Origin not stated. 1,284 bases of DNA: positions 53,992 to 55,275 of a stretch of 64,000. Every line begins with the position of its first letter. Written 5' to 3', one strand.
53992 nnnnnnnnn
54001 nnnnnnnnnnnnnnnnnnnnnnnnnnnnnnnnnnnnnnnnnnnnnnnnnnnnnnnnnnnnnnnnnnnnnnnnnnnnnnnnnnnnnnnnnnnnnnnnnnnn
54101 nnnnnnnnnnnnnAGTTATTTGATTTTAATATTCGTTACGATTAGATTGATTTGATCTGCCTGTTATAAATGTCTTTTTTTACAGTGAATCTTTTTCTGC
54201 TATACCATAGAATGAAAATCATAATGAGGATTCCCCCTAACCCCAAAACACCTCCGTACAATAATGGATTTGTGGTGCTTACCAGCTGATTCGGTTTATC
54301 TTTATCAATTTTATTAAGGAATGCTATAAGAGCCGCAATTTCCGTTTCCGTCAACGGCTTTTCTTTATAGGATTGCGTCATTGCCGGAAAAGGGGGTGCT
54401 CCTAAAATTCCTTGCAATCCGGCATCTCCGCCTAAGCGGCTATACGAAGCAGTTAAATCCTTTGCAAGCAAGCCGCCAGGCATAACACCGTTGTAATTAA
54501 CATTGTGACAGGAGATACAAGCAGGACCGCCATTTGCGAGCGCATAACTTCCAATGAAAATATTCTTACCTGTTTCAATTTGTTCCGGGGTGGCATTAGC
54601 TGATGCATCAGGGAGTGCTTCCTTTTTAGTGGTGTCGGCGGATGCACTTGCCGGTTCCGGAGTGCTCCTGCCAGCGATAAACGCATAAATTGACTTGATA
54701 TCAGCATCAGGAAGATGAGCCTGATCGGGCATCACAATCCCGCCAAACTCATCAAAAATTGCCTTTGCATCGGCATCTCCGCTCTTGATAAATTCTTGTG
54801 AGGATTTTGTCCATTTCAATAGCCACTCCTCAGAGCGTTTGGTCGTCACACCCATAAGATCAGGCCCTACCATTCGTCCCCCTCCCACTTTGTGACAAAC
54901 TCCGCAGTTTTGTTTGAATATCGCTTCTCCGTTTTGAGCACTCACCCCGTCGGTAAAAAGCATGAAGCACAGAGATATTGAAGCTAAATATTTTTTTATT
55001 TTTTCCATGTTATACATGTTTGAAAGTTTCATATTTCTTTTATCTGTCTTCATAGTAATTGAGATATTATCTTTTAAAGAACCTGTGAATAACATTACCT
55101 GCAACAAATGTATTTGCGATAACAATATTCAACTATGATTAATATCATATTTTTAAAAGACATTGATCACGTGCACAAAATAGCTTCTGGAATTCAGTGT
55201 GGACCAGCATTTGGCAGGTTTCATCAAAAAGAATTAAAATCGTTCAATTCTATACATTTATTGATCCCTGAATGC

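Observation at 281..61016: Recurrent ATGAT-N4-ATCAT palindrome marks a putative Crp/Fnr-family anaerobic regulon spanning nitrate respiration and the aromatic-CoA cluster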

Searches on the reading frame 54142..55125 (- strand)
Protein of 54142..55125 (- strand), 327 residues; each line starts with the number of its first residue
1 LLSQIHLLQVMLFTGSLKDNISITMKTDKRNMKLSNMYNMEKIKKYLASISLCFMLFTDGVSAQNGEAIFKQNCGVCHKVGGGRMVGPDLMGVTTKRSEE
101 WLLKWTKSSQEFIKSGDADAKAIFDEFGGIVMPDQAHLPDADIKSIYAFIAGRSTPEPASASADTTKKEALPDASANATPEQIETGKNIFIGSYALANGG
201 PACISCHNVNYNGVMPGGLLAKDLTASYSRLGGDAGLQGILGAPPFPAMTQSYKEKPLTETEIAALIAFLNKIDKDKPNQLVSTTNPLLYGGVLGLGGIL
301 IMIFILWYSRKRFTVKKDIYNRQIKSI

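Call 9: search_protein_families(library=pfam, proteins=[window:54142-55125:-])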
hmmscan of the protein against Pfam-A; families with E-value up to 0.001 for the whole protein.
window:54142-55125:- (327 aa): 2 families
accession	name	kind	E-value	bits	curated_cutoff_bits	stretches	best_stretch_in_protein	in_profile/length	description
PF00034.26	Cytochrom_C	-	4.4e-16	60.4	21.3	2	63-151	1-87/90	Cytochrome c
PF13442.11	Cytochrome_CBB3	-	2.7e-11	44.1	27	1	63-150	3-68/68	Cytochrome C oxidase, cbb3-type, subunit III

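Call 52: search_protein_families(library=ncbifam, proteins=[window:54142-55053:-], max_evalue=0.00001)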
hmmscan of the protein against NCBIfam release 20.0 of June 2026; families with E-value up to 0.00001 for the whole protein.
window:54142-55053:- (303 aa): 4 families
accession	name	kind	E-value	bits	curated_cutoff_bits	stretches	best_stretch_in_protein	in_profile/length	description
TIGR02603.1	CxxCH_TIGR02603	domain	1.9e-10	40.9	68.15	1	39-80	3-45/134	putative heme-binding domain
TIGR04485.1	thiosulf_SoxX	equivalog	7.6e-07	29.8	61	0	49-126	4-75/78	sulfur oxidation c-type cytochrome SoxX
NF045773.1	cytochro_C550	exception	5.4e-06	26.3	125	0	38-79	48-89/118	cytochrome c550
TIGR00782.1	ccoP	equivalog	7.8e-06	25.4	179.95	0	38-248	106-280/285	cytochrome-c oxidase, cbb3-type subunit III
